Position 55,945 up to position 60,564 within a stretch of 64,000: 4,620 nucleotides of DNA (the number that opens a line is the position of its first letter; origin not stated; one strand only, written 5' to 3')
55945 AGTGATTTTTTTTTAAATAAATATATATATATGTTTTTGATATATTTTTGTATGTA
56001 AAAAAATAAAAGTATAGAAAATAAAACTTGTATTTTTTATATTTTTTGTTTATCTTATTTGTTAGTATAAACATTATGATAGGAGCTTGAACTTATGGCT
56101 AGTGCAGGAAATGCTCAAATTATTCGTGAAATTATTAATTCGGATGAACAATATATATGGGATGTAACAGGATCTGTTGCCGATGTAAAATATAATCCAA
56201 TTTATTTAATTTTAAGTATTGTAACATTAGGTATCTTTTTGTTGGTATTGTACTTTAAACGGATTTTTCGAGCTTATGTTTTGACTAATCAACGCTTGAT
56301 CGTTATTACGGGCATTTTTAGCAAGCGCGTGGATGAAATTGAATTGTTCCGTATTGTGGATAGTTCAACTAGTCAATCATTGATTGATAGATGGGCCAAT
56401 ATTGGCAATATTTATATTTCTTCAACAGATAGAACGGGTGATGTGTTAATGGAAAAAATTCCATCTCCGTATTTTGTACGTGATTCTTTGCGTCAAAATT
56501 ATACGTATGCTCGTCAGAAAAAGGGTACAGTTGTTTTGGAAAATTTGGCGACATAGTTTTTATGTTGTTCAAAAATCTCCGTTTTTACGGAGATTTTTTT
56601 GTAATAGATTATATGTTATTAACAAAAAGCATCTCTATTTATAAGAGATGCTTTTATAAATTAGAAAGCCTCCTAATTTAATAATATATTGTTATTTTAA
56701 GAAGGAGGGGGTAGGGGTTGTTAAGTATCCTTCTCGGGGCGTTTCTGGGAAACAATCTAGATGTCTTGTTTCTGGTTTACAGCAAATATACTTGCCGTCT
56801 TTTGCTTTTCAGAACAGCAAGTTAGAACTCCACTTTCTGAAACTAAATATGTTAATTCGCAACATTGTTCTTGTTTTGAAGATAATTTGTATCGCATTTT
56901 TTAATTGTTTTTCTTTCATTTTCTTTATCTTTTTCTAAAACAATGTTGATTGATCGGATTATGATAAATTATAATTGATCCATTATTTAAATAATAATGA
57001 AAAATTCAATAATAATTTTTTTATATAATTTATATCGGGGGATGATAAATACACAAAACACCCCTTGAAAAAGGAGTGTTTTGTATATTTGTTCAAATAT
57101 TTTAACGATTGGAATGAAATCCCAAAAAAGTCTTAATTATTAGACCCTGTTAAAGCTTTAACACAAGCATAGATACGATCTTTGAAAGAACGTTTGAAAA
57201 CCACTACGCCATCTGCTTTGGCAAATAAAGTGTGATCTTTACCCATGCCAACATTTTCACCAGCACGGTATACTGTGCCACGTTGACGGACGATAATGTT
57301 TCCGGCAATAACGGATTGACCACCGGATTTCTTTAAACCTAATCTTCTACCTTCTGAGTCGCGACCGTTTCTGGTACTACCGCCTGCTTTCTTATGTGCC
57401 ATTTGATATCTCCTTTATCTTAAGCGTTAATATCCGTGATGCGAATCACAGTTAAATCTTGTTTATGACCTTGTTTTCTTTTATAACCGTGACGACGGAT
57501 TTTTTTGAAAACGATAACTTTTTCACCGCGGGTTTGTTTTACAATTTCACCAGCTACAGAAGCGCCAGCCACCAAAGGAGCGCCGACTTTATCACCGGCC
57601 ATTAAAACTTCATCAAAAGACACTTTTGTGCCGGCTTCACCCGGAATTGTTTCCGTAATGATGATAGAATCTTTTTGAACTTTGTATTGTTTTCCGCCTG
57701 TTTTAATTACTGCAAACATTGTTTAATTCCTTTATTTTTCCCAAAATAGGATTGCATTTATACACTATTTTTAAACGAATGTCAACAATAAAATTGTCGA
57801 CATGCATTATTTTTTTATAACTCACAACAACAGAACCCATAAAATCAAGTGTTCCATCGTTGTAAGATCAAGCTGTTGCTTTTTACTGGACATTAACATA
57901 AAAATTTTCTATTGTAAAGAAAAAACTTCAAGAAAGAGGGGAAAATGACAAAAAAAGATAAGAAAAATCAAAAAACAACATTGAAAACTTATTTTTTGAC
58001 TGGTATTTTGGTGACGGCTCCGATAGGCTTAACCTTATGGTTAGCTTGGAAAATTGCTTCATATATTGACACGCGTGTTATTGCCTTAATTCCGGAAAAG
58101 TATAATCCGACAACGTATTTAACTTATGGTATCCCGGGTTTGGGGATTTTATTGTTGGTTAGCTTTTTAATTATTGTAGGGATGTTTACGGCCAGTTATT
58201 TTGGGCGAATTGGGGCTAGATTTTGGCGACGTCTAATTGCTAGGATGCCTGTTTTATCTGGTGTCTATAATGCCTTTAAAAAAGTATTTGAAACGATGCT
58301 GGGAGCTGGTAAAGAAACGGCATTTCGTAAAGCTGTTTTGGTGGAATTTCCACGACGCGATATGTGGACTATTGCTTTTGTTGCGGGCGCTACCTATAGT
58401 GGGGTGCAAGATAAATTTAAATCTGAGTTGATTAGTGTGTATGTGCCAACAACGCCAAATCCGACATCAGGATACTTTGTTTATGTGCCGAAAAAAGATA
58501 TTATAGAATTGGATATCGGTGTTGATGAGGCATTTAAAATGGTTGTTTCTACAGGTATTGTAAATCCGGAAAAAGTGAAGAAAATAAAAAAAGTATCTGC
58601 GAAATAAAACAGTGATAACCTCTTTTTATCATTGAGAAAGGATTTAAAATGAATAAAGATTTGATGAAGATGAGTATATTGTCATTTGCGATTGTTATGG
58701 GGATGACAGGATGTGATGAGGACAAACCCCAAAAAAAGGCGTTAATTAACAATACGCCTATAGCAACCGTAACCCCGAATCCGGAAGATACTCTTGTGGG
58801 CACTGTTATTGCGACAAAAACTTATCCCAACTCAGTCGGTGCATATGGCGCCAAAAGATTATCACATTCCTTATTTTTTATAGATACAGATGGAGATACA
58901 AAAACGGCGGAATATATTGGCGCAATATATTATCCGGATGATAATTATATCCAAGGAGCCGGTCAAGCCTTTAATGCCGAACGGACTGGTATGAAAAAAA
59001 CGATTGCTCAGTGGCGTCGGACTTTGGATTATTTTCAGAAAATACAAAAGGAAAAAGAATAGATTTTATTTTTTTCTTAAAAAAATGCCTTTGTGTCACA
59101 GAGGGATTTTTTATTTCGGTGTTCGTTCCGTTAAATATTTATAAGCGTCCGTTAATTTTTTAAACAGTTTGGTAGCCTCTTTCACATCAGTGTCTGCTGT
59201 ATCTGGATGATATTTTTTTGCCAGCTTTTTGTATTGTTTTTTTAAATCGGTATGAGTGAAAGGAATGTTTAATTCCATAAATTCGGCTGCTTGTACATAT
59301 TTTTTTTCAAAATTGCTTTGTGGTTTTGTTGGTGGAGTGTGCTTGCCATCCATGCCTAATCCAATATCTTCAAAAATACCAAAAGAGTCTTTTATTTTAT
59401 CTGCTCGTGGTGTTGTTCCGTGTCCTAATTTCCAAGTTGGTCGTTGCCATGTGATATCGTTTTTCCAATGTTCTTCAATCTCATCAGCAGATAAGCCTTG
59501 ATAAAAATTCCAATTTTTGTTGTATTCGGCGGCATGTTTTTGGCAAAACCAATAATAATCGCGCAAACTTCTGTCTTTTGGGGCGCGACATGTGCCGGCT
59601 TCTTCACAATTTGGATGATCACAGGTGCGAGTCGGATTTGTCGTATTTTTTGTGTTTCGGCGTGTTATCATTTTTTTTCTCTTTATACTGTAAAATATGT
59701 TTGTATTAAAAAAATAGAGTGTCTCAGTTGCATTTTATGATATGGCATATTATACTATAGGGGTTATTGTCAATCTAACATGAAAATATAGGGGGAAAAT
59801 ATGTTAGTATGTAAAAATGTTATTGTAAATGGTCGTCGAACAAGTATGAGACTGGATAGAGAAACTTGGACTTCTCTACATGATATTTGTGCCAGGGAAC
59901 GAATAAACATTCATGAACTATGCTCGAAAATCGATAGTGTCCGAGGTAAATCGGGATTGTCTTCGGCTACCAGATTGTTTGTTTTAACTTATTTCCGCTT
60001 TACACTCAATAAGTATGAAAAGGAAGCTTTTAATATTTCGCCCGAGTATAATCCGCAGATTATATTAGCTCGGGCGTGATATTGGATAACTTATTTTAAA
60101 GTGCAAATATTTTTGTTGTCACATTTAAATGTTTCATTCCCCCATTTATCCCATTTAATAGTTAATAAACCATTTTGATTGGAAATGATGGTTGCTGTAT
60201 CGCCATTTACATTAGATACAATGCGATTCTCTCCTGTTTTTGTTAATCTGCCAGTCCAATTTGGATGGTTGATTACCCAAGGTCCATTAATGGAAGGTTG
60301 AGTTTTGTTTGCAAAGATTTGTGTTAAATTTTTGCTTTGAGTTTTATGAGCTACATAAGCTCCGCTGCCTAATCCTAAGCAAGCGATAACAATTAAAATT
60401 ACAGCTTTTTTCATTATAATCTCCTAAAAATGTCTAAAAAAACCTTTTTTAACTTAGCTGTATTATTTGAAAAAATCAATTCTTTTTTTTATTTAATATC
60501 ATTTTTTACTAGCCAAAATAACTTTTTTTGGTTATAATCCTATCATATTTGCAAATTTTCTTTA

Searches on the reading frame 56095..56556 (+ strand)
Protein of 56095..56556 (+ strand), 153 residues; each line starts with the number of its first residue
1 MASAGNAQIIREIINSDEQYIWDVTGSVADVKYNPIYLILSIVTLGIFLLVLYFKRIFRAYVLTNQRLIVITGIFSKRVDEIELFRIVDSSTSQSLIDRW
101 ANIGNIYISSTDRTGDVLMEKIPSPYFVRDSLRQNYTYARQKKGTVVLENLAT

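Call 3: search_protein_families(library=pfam, proteins=[window:56095-56556:+], max_evalue=0.1)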
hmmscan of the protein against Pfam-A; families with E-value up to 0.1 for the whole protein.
window:56095-56556:+ (153 aa): 4 families
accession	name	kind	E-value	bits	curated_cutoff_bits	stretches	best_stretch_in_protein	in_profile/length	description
PF03703.20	bPH_2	-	3.7e-13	50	22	1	58-123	4-69/78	Bacterial PH domain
PF14018.11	DUF4234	-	0.0086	16.6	25.3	1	36-56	5-25/70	Domain of unknown function (DUF4234)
PF14470.12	bPH_3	-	0.014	16.2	23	1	58-98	22-64/95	Bacterial PH domain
PF20403.5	DUF6693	-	0.035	14.7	31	1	35-60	72-96/104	Family of unknown function (DUF6693)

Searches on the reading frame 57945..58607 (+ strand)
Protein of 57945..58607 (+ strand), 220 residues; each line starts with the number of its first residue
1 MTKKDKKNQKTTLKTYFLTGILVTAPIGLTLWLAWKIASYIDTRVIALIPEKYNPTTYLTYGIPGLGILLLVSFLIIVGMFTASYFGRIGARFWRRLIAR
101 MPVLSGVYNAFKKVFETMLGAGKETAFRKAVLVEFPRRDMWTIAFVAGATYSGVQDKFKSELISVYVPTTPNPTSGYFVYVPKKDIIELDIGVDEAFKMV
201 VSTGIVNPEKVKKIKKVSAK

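Call 3: search_protein_families(library=pfam, proteins=[window:57945-58607:+], max_evalue=0.1)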
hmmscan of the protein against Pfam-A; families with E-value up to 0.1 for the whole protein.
window:57945-58607:+ (220 aa): 1 family
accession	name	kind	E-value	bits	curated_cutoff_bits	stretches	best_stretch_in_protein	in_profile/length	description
PF04367.18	DUF502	-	2e-29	102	23.8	1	69-175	1-107/107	Protein of unknown function (DUF502)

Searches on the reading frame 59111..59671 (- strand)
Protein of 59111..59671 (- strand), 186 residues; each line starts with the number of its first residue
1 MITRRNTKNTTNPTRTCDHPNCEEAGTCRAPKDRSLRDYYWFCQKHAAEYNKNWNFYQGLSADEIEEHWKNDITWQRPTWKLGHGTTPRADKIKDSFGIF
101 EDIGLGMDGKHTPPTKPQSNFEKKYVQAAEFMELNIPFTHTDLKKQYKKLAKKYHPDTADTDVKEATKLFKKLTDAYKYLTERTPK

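Call 3: search_protein_families(library=pfam, proteins=[window:59111-59671:-], max_evalue=0.1)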
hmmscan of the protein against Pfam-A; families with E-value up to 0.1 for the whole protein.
window:59111-59671:- (186 aa): 1 family
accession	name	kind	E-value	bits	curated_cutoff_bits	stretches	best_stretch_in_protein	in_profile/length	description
PF00226.36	DnaJ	-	1.8e-11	44.4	27.8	1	133-183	7-56/63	DnaJ domain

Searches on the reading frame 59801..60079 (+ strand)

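Call 3: search_protein_families(library=pfam, proteins=[window:59801-60079:+], max_evalue=0.1)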
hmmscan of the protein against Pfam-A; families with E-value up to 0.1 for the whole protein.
window:59801-60079:+ (92 aa): 1 family
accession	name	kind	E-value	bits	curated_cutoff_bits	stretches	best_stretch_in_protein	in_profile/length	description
PF13467.12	RHH_4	-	2e-17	63.4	25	1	3-65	2-67/67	Ribbon-helix-helix domain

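Call 4: search_protein_families(library=ncbifam, proteins=[window:59801-60079:+], max_evalue=0.1)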
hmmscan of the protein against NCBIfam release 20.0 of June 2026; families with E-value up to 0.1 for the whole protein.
window:59801-60079:+ (92 aa): 0 families

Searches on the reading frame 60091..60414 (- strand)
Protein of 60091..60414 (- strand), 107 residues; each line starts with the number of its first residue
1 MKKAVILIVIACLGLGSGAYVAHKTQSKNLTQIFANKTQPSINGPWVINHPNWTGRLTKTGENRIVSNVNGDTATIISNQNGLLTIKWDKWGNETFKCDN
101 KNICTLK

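Call 3: search_protein_families(library=pfam, proteins=[window:60091-60414:-], max_evalue=0.1)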
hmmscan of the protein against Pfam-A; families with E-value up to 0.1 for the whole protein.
window:60091-60414:- (107 aa): 1 family
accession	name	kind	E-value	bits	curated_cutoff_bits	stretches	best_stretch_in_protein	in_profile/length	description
PF13985.11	YbgS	-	0.03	14.9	27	1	1-29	1-31/124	YbgS-like protein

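Call 4: search_protein_families(library=ncbifam, proteins=[window:60091-60414:-], max_evalue=0.1)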
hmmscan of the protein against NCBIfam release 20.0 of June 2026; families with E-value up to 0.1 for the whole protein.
window:60091-60414:- (107 aa): 1 family
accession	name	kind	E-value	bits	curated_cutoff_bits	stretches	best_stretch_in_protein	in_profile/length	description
NF033636.1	acid_shock_Asr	equivalog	0.016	16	50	1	1-30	1-30/119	acid resistance repetitive basic protein Asr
